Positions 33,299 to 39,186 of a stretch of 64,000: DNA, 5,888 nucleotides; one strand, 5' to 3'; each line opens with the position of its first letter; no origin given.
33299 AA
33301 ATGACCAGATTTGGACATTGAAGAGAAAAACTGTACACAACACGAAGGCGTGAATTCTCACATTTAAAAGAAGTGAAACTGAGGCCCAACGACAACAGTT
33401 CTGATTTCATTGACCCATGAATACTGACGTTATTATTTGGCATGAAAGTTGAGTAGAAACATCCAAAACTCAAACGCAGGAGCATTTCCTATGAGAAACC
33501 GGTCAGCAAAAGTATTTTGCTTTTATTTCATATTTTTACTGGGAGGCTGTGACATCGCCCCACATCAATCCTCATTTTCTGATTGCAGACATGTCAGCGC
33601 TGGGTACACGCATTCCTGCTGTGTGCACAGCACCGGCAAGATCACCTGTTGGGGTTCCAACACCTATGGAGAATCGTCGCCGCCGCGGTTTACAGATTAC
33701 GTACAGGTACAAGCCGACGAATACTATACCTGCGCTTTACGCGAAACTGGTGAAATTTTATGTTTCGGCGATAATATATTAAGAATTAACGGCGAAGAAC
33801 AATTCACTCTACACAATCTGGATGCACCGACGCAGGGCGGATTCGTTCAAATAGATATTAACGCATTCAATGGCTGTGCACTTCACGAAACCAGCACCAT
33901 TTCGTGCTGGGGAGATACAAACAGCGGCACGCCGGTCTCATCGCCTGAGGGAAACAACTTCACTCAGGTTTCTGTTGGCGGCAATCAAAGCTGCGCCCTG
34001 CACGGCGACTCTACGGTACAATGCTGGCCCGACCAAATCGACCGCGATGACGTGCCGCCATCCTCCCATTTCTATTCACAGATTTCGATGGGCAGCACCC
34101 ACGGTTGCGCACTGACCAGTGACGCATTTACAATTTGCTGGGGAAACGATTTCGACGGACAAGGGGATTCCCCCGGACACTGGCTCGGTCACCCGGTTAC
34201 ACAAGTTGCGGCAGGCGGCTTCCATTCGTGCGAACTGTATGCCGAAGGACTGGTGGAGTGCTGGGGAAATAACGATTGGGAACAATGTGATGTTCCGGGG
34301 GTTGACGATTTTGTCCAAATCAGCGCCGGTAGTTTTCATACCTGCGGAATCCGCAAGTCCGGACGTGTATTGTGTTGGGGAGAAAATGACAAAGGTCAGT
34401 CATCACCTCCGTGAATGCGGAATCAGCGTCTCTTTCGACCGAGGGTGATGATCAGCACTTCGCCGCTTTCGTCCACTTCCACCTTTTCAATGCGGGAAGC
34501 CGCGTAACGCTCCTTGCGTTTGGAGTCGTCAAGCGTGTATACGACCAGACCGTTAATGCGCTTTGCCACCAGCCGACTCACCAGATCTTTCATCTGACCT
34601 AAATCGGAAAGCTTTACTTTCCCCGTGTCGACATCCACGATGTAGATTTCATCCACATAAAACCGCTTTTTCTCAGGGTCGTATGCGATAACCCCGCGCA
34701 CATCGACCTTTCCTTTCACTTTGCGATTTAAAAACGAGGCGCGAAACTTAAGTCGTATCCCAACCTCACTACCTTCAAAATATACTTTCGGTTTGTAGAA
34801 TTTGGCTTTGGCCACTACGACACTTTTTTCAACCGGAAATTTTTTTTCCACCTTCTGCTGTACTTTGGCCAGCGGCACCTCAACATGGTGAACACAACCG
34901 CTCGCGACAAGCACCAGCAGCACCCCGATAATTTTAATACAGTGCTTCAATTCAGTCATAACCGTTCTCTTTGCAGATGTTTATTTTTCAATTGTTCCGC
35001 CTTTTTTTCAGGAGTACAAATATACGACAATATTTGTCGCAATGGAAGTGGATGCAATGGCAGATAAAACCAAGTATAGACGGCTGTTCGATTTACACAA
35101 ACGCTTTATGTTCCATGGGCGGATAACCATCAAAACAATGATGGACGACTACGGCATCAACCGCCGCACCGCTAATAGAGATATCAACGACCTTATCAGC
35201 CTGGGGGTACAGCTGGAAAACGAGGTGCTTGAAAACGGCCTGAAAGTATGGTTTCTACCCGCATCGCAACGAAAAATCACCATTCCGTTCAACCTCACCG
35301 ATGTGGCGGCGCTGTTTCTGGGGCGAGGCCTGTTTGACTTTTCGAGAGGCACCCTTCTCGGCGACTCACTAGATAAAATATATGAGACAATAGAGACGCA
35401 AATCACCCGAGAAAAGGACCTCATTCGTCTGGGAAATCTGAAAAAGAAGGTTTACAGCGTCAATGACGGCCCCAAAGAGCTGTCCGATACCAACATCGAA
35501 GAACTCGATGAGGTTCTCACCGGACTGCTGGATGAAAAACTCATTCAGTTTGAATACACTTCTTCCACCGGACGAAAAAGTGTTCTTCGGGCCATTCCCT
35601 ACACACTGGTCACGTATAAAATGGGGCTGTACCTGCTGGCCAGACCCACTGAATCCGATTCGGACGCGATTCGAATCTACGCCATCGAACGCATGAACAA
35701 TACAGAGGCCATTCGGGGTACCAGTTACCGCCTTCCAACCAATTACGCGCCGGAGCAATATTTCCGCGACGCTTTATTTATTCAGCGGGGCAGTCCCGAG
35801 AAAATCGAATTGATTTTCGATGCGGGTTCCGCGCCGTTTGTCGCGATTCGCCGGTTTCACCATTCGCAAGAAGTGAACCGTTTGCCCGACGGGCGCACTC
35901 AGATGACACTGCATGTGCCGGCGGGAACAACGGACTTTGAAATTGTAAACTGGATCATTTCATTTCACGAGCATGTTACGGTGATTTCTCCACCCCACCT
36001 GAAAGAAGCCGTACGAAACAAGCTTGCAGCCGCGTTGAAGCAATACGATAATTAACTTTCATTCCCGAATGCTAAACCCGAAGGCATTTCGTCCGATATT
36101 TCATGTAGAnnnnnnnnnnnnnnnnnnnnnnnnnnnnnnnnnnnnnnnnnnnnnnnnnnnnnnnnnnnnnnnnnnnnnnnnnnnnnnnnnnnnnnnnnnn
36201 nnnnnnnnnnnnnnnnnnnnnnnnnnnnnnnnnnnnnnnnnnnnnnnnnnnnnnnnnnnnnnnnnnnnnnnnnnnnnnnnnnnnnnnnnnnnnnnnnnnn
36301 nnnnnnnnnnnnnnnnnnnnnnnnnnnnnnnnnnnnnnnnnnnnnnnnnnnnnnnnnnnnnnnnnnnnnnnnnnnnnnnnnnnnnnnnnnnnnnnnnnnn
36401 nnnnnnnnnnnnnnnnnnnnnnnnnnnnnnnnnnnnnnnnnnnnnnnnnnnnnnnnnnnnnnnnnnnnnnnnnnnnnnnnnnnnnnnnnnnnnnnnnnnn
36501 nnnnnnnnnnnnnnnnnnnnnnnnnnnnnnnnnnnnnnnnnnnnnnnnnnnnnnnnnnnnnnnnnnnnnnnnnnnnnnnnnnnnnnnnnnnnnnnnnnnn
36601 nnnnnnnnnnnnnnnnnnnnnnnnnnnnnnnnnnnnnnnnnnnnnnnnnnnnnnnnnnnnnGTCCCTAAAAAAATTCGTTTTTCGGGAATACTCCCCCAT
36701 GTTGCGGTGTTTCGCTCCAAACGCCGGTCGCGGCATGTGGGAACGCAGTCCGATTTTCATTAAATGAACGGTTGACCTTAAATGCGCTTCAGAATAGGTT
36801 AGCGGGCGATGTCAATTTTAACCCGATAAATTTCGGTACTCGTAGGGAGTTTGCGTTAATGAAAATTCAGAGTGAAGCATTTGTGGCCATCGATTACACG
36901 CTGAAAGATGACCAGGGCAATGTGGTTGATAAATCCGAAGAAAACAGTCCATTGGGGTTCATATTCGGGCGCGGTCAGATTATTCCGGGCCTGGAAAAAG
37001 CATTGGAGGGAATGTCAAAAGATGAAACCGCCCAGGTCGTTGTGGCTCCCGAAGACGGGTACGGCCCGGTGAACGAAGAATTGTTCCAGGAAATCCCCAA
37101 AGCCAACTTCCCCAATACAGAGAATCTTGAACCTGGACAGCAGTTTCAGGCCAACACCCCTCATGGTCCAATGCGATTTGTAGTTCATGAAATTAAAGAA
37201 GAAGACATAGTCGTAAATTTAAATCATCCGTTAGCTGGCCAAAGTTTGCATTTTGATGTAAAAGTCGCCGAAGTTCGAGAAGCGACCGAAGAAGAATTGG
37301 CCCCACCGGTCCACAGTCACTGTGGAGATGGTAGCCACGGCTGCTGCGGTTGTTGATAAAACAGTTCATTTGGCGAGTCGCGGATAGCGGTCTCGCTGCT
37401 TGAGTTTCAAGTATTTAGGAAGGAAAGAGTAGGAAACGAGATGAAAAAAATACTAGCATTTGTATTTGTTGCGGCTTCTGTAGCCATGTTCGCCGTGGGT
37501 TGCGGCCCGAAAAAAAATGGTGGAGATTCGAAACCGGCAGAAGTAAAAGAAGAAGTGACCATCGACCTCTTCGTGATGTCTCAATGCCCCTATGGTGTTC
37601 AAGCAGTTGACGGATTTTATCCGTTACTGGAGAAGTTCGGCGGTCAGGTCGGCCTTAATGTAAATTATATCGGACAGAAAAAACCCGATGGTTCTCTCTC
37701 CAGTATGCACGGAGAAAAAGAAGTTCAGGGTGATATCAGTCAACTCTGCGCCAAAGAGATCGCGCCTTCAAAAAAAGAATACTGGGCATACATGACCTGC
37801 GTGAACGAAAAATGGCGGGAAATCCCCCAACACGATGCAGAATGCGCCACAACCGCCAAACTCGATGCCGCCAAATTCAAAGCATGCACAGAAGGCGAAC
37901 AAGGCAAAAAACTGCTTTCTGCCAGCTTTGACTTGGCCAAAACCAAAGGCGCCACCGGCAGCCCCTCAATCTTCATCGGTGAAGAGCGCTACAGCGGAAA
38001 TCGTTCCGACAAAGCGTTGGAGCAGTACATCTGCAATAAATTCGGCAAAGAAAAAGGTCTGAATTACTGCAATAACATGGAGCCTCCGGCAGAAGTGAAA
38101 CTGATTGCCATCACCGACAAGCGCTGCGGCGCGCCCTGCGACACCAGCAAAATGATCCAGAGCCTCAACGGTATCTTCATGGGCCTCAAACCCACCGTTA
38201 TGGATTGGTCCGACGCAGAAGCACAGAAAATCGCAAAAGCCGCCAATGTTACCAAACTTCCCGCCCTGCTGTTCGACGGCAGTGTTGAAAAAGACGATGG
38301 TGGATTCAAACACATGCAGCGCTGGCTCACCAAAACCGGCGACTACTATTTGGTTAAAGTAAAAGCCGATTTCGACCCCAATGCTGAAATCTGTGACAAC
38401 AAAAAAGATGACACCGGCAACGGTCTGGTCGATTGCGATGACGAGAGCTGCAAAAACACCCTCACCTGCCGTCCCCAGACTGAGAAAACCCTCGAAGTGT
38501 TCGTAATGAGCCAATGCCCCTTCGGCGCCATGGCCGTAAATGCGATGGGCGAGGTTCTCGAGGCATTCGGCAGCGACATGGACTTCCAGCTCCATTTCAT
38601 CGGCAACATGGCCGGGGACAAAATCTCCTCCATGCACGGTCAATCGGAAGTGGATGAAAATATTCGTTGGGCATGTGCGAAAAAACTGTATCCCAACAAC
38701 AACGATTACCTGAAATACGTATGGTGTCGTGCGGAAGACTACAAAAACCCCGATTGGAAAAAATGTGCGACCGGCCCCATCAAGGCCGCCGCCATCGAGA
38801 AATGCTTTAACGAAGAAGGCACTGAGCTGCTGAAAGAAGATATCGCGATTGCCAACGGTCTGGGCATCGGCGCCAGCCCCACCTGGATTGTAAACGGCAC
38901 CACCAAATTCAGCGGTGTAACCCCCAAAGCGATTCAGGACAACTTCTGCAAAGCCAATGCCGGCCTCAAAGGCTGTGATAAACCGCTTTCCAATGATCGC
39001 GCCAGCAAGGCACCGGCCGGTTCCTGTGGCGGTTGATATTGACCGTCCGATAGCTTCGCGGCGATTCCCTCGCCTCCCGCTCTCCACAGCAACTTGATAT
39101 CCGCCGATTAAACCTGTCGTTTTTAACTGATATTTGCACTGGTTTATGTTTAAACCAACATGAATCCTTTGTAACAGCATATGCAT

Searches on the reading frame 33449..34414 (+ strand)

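Call 57: search_protein_families(library=pfam, proteins=[window:33449-34414:+])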
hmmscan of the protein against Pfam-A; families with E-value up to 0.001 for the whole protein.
window:33449-34414:+ (321 aa): 3 families
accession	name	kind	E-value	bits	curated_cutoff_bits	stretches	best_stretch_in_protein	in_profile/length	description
PF13540.12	RCC1_2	-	6.1e-44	147.2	22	3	288-317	1-30/30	Regulator of chromosome condensation (RCC1) repeat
PF25390.1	WD40_RLD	-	4.9e-27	95.6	150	2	83-317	32-277/363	RCC1-like domain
PF00415.24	RCC1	-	4.7e-08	33.9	21.7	0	161-184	27-50/50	Regulator of chromosome condensation (RCC1) repeat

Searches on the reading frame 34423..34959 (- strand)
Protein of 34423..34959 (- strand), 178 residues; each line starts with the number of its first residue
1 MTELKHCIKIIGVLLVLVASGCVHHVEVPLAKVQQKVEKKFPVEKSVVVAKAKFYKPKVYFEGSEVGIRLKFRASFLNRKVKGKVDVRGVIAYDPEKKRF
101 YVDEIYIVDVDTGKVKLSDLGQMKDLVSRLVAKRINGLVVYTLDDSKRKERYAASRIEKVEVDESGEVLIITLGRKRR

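Call 57: search_protein_families(library=pfam, proteins=[window:34423-34959:-])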
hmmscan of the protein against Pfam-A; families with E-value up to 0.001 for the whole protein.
window:34423-34959:- (178 aa): 2 families
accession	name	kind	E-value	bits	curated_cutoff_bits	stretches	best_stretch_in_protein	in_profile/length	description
PF07273.18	DUF1439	-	3.1e-12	47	25.9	1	34-163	7-149/152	Protein of unknown function (DUF1439)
PF14356.11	DUF4403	-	2.9e-05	23.4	28.3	1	38-146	272-369/425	Domain of unknown function (DUF4403)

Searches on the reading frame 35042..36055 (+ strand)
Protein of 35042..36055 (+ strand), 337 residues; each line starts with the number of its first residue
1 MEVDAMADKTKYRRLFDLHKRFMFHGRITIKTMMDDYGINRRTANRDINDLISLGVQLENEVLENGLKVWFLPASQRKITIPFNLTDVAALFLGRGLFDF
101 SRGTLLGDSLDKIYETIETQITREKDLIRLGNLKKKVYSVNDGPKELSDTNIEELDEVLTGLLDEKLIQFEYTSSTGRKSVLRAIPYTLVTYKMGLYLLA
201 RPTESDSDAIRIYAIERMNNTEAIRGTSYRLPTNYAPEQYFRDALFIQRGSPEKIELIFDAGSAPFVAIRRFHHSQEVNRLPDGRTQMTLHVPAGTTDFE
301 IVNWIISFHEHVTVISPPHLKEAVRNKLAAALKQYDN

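Call 57: search_protein_families(library=pfam, proteins=[window:35042-36055:+])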
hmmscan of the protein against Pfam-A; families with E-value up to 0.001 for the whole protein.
window:35042-36055:+ (337 aa): 3 families
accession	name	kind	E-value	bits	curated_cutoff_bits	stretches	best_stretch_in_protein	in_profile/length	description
PF25583.1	WCX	-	1e-10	42.2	23.9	1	252-332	2-76/76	WCX domain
PF13280.12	WYL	-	1.4e-08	35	21.8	1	155-221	3-68/70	WYL domain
PF08279.18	HTH_11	-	3.2e-05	24.1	25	1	14-59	1-47/55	HTH domain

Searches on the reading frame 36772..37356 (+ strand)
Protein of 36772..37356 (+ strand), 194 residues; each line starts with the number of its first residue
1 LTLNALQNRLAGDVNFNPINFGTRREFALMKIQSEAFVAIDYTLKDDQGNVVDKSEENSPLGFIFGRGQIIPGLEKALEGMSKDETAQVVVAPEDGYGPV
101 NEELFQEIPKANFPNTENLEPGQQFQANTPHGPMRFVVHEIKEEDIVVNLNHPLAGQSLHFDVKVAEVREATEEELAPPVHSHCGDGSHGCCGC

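Call 13: search_protein_families(library=pfam, proteins=[window:36772-37356:+])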
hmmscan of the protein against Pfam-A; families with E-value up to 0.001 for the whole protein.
window:36772-37356:+ (194 aa): 1 family
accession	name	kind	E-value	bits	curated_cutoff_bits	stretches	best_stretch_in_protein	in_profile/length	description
PF00254.34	FKBP_C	-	1.5e-15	57.7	21.1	1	32-103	5-77/94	FKBP-type peptidyl-prolyl cis-trans isomerase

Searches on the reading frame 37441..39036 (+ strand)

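Call 13: search_protein_families(library=pfam, proteins=[window:37441-39036:+])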
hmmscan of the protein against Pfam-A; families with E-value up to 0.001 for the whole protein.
window:37441-39036:+ (531 aa): 3 families
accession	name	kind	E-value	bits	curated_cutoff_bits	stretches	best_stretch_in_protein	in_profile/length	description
PF03227.22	GILT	-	3e-22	79.4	22.4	2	41-137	2-105/107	Gamma interferon inducible lysosomal thiol reductase (GILT)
PF13462.12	Thioredoxin_4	-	2.8e-11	44.3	23.2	1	107-197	72-163/165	Thioredoxin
PF01323.26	DSBA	-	1.1e-07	32.2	25.6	1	133-197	126-190/191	DSBA-like thioredoxin domain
